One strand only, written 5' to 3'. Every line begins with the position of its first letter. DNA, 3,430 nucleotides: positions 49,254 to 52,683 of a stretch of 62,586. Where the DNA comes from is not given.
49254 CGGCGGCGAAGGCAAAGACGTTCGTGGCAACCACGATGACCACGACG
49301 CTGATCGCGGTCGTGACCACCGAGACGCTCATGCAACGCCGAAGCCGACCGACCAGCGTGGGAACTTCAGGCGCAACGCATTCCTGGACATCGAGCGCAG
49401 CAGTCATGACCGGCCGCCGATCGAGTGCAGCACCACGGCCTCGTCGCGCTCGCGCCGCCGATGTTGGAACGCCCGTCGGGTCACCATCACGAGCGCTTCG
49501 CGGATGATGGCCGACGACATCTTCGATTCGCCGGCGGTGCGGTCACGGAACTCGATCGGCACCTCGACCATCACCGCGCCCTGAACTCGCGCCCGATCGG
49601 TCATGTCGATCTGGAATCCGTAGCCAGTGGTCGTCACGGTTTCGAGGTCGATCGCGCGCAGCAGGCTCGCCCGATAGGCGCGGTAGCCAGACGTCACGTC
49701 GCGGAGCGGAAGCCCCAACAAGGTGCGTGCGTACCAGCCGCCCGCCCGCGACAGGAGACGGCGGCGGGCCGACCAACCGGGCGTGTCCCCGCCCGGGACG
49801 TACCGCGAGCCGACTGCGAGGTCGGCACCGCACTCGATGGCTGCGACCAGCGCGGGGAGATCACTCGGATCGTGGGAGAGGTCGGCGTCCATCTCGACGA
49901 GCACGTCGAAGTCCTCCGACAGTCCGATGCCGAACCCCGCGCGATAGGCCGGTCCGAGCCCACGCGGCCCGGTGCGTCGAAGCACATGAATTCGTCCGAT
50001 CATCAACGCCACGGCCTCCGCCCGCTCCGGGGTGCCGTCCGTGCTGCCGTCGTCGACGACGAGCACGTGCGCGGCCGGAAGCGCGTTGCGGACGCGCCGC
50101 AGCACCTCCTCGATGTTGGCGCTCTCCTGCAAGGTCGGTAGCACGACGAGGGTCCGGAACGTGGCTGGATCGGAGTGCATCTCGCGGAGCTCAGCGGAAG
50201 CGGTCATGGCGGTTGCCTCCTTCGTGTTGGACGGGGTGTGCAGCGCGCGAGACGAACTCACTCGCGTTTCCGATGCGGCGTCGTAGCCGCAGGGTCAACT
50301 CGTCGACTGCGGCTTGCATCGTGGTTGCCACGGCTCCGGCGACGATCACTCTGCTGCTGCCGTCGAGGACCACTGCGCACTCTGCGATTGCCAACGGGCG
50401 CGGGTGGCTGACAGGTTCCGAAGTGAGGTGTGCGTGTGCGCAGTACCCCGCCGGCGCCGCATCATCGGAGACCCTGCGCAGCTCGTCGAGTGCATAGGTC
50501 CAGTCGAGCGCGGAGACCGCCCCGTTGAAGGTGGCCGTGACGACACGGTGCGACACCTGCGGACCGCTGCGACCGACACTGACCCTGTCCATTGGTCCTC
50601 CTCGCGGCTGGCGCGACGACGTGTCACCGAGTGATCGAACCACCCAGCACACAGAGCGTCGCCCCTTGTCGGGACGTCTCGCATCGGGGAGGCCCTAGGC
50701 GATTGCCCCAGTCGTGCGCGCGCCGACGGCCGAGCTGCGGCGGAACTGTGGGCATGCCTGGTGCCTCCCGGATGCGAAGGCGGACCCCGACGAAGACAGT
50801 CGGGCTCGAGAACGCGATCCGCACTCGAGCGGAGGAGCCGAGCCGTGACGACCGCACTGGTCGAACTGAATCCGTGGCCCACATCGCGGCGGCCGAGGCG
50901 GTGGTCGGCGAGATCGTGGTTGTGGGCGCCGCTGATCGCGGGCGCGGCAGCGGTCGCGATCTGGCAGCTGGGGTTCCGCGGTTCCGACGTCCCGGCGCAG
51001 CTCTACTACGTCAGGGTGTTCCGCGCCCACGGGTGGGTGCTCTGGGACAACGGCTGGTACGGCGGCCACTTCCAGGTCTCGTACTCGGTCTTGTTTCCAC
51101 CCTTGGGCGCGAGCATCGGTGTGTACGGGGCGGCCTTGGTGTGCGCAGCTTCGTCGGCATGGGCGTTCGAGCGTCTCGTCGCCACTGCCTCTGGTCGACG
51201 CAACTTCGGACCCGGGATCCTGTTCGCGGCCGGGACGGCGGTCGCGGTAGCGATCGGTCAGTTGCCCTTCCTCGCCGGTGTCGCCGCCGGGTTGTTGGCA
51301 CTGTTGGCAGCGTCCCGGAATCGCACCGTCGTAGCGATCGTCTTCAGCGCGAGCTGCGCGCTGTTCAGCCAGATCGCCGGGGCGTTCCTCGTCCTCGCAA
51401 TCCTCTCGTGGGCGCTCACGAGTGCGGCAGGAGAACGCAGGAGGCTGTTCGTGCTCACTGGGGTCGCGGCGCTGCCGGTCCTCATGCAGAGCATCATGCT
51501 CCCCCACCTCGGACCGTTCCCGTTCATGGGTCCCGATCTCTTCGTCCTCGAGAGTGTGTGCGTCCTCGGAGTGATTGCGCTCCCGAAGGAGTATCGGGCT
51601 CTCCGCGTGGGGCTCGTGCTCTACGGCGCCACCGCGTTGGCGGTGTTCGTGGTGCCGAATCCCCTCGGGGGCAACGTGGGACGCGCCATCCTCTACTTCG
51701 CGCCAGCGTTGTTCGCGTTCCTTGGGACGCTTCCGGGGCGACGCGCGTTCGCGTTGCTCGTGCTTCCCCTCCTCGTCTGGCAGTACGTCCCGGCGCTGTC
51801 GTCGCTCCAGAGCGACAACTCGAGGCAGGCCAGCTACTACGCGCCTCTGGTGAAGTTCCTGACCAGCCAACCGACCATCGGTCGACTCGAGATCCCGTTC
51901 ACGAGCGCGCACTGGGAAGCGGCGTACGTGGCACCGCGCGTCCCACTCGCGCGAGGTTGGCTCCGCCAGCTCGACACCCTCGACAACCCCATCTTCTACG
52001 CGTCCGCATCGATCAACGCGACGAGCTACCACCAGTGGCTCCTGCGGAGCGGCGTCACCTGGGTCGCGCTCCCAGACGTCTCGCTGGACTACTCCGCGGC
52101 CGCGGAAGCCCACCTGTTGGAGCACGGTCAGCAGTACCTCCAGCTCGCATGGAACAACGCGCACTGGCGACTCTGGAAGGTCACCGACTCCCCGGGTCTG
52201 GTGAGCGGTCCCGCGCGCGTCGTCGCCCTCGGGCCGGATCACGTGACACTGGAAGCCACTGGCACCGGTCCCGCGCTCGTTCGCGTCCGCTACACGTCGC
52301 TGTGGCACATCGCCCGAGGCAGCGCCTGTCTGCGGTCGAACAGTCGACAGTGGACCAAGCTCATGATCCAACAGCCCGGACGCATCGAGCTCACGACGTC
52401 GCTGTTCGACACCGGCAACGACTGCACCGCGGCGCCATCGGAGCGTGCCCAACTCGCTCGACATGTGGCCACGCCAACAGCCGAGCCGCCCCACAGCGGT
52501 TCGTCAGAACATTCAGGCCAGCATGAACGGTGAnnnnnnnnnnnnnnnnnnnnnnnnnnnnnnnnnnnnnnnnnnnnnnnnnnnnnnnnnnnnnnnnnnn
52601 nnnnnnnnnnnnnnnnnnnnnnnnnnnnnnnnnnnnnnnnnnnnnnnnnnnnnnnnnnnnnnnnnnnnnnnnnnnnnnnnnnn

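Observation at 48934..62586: Envelope glycosylation locus coupling polyprenyl-phosphate-sugar glycosyltransferases to PAPS-independent sulfotransfer and a sulfatase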

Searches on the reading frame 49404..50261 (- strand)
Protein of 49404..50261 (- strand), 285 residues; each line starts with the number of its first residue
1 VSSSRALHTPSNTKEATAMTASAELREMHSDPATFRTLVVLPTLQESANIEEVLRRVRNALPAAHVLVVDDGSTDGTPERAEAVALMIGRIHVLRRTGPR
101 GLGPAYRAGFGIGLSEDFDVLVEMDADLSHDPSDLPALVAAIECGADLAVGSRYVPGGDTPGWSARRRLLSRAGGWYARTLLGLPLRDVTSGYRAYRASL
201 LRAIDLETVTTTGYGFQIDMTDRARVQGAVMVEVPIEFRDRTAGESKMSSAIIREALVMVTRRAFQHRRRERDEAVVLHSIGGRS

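Call 5: search_protein_families(library=pfam, proteins=[window:49404-50261:-], max_evalue=0.01)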
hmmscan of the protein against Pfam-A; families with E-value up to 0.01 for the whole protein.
window:49404-50261:- (285 aa): 2 families
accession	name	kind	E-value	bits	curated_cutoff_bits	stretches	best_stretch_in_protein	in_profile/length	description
PF00535.33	Glycos_transf_2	-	2e-26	93.4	23.3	1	39-203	2-166/168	Glycosyl transferase family 2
PF13641.12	Glyco_tranf_2_3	-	0.004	17.6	27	1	37-142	3-111/230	Glycosyltransferase like family 2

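Call 7: search_protein_families(library=ncbifam, proteins=[window:49404-50261:-], max_evalue=0.1)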
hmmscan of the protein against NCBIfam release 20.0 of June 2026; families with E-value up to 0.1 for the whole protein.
window:49404-50261:- (285 aa): 14 families
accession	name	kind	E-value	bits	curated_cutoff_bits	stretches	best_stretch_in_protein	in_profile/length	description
TIGR04182.1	glyco_TIGR04182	equivalog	4.7e-18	65.6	325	1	39-247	4-200/293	S-layer glycoprotein N-glycosyltransferase AglJ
NF041391.1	DPhHxTase_Halo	equivalog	2.1e-17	62.8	375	1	43-248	3-192/213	dolichyl-phosphate hexose transferase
NF058614.1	PPMAGASynPpgS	equivalog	3.9e-11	42.8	370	1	38-208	3-169/226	polyprenyl-phospho-N-acetylgalactosaminyl synthase PpgS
NF053846.1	glyco_with_XrtP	equivalog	6.2e-10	38.3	520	1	27-121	33-122/440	XrtP-associated glycosyltransferase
NF010496.0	PRK13915.1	equivalog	8.6e-08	31.6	262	1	15-133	11-133/307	glucosyl-3-phosphoglycerate synthase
NF007986.1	PRK10714.1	equivalog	4e-07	29.3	529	1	38-249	9-211/316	undecaprenyl-phosphate 4-deoxy-4-formamido-L-arabinose transferase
TIGR04283.1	glyco_like_mftF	equivalog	5.9e-07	29.3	182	1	39-85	3-50/221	TIGR04283 family arsenosugar biosynthesis glycosyltransferase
TIGR03965.1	mycofact_glyco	equivalog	1.6e-06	27.3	280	1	32-164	71-201/467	mycofactocin biosynthesis glycosyltransferase MftF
TIGR03937.1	PgaC_IcaA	equivalog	2.5e-06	26.7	422.3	1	38-140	48-148/407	poly-beta-1,6-N-acetyl-D-glucosamine synthase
TIGR03469.1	HpnB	hypoth_equivalog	3.2e-06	26.4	379.25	1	36-143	45-161/386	hopene-associated glycosyltransferase HpnB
NF045692.1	OglycostaseCruG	equivalog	5.8e-06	25.5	600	1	30-143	35-153/386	2'-O-glycosyltransferase CruG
NF047588.1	GlcsyltransPgfSStrep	equivalog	6e-06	25.7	500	1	50-198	16-161/308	glycosyltransferase PgfS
NF041875.1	EPS_EpsD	equivalog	0.0015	18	370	1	39-129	3-91/325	exopolysaccharide biosynthesis glycosyltransferase EpsD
NF047683.1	TeichurnBiosyTuaG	equivalog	0.015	14.9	400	1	39-95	10-67/252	teichuronic acid biosynthesis protein TuaG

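Call 80: search_solved_structures(query=window:49404-50207:-, max_evalue=0.001)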
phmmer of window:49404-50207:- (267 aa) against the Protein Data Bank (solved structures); distinct sequences matched with E-value up to 0.001: 7.
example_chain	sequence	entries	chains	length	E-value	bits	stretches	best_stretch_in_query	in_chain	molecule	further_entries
5mlz_A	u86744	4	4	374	1.2e-32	116.8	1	17-244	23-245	Dolichol monophosphate mannose synthase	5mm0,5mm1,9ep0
9hwj_A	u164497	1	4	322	1.7e-08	37.7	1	18-232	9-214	Undecaprenyl-phosphate 4-deoxy-4-formamido-L-arabinose transferase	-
9bhc_C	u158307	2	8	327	5.5e-08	36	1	18-182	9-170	Undecaprenyl-phosphate 4-deoxy-4-formamido-L-arabinose transferase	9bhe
8vxh_A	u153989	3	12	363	6.4e-08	35.8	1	18-181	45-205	Undecaprenyl-phosphate 4-deoxy-4-formamido-L-arabinose transferase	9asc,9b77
4y6n_A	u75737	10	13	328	0.00074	22.5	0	17-215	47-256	Glucosyl-3-phosphoglycerate synthase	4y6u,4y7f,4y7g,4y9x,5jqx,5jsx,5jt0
3e25_A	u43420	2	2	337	0.00091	22.2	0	17-214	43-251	Putative uncharacterized protein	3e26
4ddz_A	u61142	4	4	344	0.00096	22.1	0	17-214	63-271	GLUCOSYL-3-PHOSPHOGLYCERATE SYNTHASE (GpgS) | Glucosyl-3-phosphoglycerate synthase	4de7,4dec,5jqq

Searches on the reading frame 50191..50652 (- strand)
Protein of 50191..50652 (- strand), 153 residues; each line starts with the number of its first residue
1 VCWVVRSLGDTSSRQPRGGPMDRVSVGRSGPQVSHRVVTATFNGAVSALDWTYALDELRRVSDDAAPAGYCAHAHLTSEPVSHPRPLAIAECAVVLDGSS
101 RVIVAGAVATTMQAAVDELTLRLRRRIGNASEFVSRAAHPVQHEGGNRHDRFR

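Call 76: search_protein_families(library=pfam, proteins=[window:50191-50652:-], max_evalue=0.00001)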
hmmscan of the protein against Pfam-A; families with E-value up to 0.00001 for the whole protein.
window:50191-50652:- (153 aa): 0 families

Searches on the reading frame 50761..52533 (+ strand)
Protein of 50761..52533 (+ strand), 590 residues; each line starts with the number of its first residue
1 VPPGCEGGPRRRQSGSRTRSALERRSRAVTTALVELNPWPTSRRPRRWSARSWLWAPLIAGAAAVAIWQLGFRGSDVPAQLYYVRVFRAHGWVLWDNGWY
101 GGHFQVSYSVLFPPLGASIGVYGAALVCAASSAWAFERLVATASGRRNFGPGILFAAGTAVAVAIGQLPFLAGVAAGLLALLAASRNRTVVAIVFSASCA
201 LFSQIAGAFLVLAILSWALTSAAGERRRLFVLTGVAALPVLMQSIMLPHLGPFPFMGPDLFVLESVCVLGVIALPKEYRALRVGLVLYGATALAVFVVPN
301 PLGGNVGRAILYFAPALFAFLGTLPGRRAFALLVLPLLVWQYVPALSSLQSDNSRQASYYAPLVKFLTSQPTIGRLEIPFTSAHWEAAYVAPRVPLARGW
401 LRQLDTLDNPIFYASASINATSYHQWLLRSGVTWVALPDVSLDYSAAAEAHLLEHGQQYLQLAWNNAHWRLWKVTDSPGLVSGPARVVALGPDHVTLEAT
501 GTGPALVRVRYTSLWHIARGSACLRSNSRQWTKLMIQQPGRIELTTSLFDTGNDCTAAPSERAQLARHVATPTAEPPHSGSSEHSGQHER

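Call 5: search_protein_families(library=pfam, proteins=[window:50761-52533:+], max_evalue=0.01)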
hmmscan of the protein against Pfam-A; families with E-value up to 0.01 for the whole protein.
window:50761-52533:+ (590 aa): 0 families

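Call 7: search_protein_families(library=ncbifam, proteins=[window:50761-52533:+], max_evalue=0.1)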
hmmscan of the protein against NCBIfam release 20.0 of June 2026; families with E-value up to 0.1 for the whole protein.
window:50761-52533:+ (590 aa): 0 families

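Call 21: search_protein_families(library=pfam, proteins=[window:50761-52533:+], max_evalue=10)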
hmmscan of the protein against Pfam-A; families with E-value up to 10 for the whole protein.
window:50761-52533:+ (590 aa): 0 families

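Call 40: find_homologous_proteins(query=window:50908-52533:+, max_evalue=0.00001)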
Query window:50908-52533:+ (541 aa): 1513 proteins with E <= 0.00001 among 8000 candidates; the best 120 are listed.
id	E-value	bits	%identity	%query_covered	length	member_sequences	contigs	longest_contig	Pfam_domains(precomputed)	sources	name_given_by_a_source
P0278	0.0e+0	1194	100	99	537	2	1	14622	-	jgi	jgi:hypothetical protein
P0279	6.7e-260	882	77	95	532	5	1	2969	-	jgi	jgi:hypothetical protein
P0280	8.9e-259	878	75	95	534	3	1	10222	-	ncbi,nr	ncbi:MAG: hypothetical protein QOF40_2537 [Actinomycetota bacterium]|nr:hypothetical protein [Actino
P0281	3.1e-250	850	74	95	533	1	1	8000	-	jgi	jgi:hypothetical protein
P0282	1.3e-247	841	73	95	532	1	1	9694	-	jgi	jgi:hypothetical protein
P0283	2.2e-244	830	74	94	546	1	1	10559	-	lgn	-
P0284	2.2e-241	821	72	95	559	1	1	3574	-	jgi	jgi:hypothetical protein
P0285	5.9e-221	753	68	93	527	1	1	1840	-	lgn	-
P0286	1.6e-219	748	66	94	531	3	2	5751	-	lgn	-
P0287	3.0e-218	744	66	93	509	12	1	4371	-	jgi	jgi:hypothetical protein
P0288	3.3e-218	744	66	94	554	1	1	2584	-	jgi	-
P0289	7.4e-216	736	66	93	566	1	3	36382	-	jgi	jgi:hypothetical protein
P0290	5.4e-213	727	63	94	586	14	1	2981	-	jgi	jgi:hypothetical protein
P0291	2.5e-207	708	62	94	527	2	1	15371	-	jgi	jgi:hypothetical protein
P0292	1.1e-206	706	62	94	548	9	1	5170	-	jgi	jgi:hypothetical protein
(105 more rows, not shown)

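Call 41: find_encoding_contigs(protein=P0278, flank=10000, max_places=4)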
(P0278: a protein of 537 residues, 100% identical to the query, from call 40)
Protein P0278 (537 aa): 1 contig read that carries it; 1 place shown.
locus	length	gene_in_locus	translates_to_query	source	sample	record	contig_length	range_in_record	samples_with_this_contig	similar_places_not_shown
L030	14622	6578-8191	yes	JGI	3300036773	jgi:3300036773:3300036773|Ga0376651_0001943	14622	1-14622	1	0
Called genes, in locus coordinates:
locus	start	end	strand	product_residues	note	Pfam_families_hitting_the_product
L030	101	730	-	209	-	PF01872:RibD_C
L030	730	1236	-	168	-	PF10604:Polyketide_cyc2 (faint), PF08327:AHSA1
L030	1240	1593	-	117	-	PF12840:HTH_20, PF01022:HTH_5, PF12802:MarR_2 (faint), PF09339:HTH_IclR (faint)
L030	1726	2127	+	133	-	PF13396:PLDc_N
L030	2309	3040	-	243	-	PF02424:ApbE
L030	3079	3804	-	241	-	-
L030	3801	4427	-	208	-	PF01794:Ferric_reduct (weak)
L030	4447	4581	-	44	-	-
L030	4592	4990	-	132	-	PF04138:GtrA_DPMS_TM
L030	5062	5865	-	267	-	PF00535:Glycos_transf_2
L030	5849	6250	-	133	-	-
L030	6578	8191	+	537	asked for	-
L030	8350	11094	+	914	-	PF13191:AAA_16, PF00196:GerE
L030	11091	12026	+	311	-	PF00005:ABC_tran, PF13304:AAA_21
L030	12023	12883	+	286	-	PF12730:ABC2_membrane_4 (weak)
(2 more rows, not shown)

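Call 42: find_encoding_contigs(protein=P0280, flank=10000, max_places=3)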
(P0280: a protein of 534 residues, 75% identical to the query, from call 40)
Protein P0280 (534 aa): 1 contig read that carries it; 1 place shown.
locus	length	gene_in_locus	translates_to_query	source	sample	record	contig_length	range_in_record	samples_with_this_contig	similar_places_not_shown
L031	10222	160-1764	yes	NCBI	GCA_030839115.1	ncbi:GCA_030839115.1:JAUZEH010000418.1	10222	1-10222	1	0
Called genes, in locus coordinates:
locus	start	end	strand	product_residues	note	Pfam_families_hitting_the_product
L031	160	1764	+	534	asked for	-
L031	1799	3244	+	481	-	PF13493:DUF4118, PF07730:HisKA_3, PF02518:HATPase_c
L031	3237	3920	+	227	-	PF00072:Response_reg, PF00196:GerE, PF08281:Sigma70_r4_2 (weak)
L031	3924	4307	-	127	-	PF00072:Response_reg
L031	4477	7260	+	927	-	PF13191:AAA_16, PF00196:GerE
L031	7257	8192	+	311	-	PF00005:ABC_tran, PF13304:AAA_21 (weak)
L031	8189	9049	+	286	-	PF12730:ABC2_membrane_4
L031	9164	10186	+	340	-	PF00089:Trypsin, PF13365:Trypsin_2, PF00595:PDZ (weak), PF13180:PDZ_2, PF17820:PDZ_6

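Call 59: predict_structure(alignment_id=A3)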
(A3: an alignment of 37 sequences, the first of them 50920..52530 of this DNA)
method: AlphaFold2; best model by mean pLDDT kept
length: 537 residues; sequences in the alignment: 37
mean_pLDDT: 89.1   pTM: 0.87
mean pLDDT of the five models: 89.1, 88.7, 87.0, 85.7, 84.5
residues with pLDDT >= 90: 381; 70-90: 119; 50-70: 14; < 50: 23
segments of 3 or more residues with pLDDT < 50: 519-537
pLDDT, mean of each block of 10 residues (from residue 1): 92 92 92 92 84 85 97 97 93 87 92 94 98 97 96 95 97 96 93 83 90 95 94 95 88 84 91 92 87 77 96 94 94 94 89 89 90 96 96 93 97 98 96 94 97 93 93 88 97 80 59 53 40 36
secondary structure, 60 per line:
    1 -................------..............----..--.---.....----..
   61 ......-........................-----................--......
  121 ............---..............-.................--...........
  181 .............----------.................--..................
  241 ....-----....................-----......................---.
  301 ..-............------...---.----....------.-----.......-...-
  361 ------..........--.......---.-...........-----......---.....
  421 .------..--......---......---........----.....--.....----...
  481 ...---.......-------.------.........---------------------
elements in order: H2-17 H24-37 H59-66 H68-91 H97-112 H115-132 H136-149 H151-167 H170-193 H204-220 H223-244 H250-269 H275-296 H304-315 E322-324 H333-336 H349-355 H367-376 E379-385 H391-401 E407-412 E416-421 E432-437 E441-446 E450-457 E462-466 E469-473 E478-483 E487-493 H508-516

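Call 62: fold_search(model_id=the predicted structure, library=pdb)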
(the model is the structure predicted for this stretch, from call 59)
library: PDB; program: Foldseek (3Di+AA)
matches with E <= 10: 271; with E <= 0.001: 11
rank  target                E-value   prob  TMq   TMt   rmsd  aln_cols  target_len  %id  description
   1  8pn9_A                2.2e-05  1.00  0.48  0.41   9.2       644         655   10  Structure of human oligosaccharyltransferase OST-A complex bound to NGI-1 (released 2024-05-08)
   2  7zli_A                1.7e-04  1.00  0.34  0.29  10.4       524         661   10  Cryo-EM structure of C-mannosyltransferase CeDPY19, in complex with Dol25-P-Man and bound to CMT2-Fab and anti-Fab nan (released 2023-01-11)
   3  6s7t_A                2.1e-04  1.00  0.34  0.28  19.4       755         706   11  Cryo-EM structure of human oligosaccharyltransferase complex OST-B (released 2019-12-18)
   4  9n9j_I                2.2e-04  1.00  0.45  0.37   9.5       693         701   12  Structure of a GRP94 folding intermediate engaged with a CCDC134- and FKBP11-bound secretory translocon (released 2025-11-19)
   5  8if8_C                2.4e-04  1.00  0.39  0.36   9.6       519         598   14  Arabinosyltransferase AftA (released 2023-05-31)
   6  8agc_A                2.6e-04  1.00  0.45  0.37  17.9       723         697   10  Structure of yeast oligosaccharylransferase complex with lipid-linked oligosaccharide and non-acceptor peptide bound (released 2022-12-07)
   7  5f15                  3.4e-04  1.00  0.39  0.39  12.3       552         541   12  Crystal Structure of ArnT from Cupriavidus metallidurans bound to Undecaprenyl phosphate (released 2016-02-17)
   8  7zlg_A                3.8e-04  1.00  0.35  0.30   9.4       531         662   10  Cryo-EM structure of C-mannosyltransferase CeDPY19, in complex with acceptor peptide and bound to CMT2-Fab and anti-Fa (released 2023-01-11)
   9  5ezm                  4.9e-04  1.00  0.41  0.41  12.0       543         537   12  Crystal Structure of ArnT from Cupriavidus metallidurans in the apo state (released 2016-02-17)
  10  9s6t_A                4.9e-04  1.00  0.38  0.41  14.9       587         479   12  Ternary cryo-EM structure of chicken ALG12 with Dol25-PP-GlcNAc2Man7, Dol25-P-Man, and Fab (released 2026-03-18)
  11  7zlh_A                8.1e-04  1.00  0.38  0.33   9.0       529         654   10  Cryo-EM structure of C-mannosyltransferase CeDPY19, in apo state, bound to CMT2-Fab and anti-Fab nanobody (released 2023-01-11)
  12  5ogl_A                2.0e-03  1.00  0.40  0.32  17.8       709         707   12  Structure of bacterial oligosaccharyltransferase PglB in complex with an acceptor peptide and an lipid-linked oligosac (released 2017-10-25)
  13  9s6s_A                6.9e-03  0.99  0.36  0.36  14.8       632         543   11  Ternary cryo-EM structure of human ALG9 with Dol25-PP-GlcNAc2Man6, Dol25-P-Man and Fab (released 2026-03-18)
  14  6x0o                  1.2e-02  0.92  0.33  0.19  22.4       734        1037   12  Single-Particle Cryo-EM Structure of Arabinosyltransferase EmbB from Mycobacterium smegmatis (released 2020-06-10)
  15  9s6u_A                1.2e-02  0.96  0.30  0.30  14.9       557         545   12  Ternary cryo-EM structure of human ALG9 with Dol25-PP-GlcNAc2Man8, Dol25-P-Man and Fab (released 2026-03-18)
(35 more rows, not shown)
